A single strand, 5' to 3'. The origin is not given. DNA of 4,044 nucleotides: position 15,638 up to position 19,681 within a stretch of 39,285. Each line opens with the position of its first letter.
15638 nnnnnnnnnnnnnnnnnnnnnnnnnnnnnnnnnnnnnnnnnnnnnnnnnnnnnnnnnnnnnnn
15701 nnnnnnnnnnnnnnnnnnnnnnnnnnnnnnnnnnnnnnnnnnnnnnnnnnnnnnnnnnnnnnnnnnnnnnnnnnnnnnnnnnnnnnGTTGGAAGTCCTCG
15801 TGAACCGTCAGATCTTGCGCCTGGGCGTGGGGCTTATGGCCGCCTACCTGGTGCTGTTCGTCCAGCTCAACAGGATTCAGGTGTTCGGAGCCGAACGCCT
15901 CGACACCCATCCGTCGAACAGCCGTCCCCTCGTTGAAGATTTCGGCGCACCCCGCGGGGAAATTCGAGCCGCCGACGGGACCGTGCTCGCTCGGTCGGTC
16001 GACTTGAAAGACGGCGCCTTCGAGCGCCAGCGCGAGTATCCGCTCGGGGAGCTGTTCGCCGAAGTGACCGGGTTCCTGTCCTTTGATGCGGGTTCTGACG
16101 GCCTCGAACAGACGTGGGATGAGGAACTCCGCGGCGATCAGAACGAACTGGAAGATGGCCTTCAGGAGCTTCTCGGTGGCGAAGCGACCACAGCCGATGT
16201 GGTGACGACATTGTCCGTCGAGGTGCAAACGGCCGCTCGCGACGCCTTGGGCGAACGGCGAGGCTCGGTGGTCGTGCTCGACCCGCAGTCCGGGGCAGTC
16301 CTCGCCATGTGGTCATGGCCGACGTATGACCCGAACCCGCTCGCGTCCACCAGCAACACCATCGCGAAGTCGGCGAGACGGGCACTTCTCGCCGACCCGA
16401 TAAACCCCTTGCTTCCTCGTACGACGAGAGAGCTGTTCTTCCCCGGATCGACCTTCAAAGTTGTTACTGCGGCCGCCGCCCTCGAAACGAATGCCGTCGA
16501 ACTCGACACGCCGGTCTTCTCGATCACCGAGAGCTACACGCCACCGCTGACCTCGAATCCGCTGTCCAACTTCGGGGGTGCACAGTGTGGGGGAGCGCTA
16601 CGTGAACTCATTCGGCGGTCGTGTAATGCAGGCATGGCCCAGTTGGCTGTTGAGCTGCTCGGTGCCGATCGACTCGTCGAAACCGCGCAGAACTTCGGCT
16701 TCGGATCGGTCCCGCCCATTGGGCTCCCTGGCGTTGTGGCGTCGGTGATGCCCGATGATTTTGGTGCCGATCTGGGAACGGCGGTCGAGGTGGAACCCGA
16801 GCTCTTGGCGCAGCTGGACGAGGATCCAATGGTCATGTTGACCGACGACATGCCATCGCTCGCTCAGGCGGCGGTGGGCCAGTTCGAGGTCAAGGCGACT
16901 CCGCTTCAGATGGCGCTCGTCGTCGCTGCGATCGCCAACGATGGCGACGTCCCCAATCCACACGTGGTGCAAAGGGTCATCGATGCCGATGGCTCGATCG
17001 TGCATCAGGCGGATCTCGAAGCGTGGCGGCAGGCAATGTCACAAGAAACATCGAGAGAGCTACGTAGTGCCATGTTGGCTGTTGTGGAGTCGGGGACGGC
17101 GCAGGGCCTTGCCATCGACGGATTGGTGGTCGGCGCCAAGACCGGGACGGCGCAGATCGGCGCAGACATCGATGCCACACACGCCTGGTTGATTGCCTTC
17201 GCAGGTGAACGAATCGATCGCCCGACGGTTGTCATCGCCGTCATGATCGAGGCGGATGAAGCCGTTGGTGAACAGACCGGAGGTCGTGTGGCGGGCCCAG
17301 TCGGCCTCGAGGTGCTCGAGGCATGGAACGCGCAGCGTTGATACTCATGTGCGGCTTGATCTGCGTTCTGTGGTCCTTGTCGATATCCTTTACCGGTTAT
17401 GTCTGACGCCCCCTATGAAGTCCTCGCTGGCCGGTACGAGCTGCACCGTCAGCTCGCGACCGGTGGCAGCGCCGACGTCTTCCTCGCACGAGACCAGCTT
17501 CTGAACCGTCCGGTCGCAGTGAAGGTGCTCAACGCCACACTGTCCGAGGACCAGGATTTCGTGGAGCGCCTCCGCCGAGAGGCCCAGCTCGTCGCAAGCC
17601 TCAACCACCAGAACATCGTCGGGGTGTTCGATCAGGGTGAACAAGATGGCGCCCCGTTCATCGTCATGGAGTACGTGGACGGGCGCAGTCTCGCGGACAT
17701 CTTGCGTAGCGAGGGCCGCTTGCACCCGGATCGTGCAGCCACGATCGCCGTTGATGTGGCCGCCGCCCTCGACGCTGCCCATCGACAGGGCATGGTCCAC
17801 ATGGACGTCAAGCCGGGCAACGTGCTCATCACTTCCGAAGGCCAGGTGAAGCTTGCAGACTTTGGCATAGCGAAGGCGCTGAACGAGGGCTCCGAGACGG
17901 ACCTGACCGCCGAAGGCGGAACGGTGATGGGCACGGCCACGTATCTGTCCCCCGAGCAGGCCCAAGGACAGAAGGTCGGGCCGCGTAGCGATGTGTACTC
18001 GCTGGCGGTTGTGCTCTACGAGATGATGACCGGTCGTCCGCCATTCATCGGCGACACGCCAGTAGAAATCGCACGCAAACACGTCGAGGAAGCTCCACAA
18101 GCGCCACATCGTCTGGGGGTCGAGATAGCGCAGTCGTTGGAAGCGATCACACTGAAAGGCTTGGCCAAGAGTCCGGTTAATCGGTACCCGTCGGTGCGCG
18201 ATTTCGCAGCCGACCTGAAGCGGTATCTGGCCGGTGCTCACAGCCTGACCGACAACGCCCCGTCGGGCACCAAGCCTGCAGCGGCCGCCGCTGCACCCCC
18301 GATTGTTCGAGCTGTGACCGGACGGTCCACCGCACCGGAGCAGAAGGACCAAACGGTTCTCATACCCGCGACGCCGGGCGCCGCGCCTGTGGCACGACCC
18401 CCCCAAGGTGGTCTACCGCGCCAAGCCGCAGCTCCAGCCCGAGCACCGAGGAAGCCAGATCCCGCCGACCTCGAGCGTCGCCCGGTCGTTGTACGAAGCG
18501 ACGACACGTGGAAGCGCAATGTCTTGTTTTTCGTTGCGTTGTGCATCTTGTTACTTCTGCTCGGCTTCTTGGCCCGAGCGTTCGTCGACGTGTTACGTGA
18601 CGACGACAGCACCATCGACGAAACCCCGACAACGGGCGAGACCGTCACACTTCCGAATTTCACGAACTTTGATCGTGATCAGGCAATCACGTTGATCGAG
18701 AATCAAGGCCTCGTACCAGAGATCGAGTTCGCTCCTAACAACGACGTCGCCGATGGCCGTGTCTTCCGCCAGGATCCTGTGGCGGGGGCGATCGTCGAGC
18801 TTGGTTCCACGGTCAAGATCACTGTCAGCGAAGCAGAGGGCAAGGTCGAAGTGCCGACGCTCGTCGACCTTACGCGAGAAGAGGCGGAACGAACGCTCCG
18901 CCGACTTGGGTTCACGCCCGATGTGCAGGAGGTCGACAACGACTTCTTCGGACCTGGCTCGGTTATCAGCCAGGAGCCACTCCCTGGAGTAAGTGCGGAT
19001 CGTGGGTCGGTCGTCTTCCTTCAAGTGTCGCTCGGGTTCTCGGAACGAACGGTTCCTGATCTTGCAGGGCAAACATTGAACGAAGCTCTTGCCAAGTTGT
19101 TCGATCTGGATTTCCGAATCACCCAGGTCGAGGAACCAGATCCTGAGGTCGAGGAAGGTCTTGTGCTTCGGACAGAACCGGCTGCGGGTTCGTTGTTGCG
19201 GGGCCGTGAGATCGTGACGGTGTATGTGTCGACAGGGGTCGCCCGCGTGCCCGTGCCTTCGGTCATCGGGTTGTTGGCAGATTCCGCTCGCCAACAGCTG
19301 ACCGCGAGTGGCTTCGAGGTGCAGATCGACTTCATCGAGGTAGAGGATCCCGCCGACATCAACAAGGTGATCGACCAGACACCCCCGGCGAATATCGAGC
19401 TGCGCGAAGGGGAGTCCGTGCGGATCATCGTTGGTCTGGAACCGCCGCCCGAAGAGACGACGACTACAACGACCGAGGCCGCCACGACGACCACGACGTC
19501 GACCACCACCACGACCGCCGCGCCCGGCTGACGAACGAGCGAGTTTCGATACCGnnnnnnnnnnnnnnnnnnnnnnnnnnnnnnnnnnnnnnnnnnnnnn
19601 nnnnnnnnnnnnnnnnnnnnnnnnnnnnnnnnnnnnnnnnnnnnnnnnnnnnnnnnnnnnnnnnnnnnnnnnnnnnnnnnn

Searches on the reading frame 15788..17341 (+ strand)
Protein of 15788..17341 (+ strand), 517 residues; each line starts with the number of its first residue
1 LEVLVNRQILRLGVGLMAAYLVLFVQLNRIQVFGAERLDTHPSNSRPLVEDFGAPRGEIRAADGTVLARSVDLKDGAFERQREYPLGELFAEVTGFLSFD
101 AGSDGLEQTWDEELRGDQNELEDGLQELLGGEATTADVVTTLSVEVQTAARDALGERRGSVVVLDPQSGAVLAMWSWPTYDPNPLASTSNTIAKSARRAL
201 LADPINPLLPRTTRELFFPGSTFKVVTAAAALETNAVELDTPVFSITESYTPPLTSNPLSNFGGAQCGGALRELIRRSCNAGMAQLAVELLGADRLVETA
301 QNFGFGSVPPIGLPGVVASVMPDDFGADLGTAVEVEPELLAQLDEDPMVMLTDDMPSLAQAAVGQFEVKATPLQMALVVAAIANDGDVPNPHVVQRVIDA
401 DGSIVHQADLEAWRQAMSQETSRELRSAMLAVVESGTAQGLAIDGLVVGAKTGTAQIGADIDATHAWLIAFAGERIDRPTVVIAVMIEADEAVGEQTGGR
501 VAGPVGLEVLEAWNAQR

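Call 29: search_protein_families(library=pfam, proteins=[window:15788-17341:+], max_evalue=0.001)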
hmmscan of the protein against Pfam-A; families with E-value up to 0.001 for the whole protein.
window:15788-17341:+ (517 aa): 2 families
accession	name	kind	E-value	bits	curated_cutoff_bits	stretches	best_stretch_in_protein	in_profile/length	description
PF00905.27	Transpeptidase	-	1.1e-54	186.1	22.1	1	159-510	1-298/299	Penicillin binding protein transpeptidase domain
PF21922.1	PBP_dimer_2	-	5e-16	59.2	27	1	56-133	1-77/83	Penicillin binding protein A dimerisation domain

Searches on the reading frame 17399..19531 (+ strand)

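Call 11: search_protein_families(library=pfam, proteins=[window:17399-19531:+], max_evalue=0.01)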
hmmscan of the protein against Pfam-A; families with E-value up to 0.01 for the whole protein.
window:17399-19531:+ (710 aa): 6 families
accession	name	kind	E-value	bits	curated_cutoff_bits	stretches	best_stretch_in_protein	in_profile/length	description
PF00069.31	Pkinase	-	1.3e-50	172.7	31.7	1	13-233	1-214/263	Protein kinase domain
PF03793.24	PASTA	-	9.6e-49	163.6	23.2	4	483-544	1-63/64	PASTA domain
PF07714.23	PK_Tyr_Ser-Thr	-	4.4e-34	118.4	23.1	1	15-238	3-226/258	Protein tyrosine and serine/threonine kinase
PF03109.22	ABC1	-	2.8e-09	36.9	22.9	1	87-168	144-224/244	ABC1 atypical kinase-like domain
PF01636.29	APH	-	6.4e-06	26.5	23.2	1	48-129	27-109/239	Phosphotransferase enzyme family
PF14531.12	Kinase-like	-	0.0056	16.4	25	0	115-156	151-190/289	Kinase-like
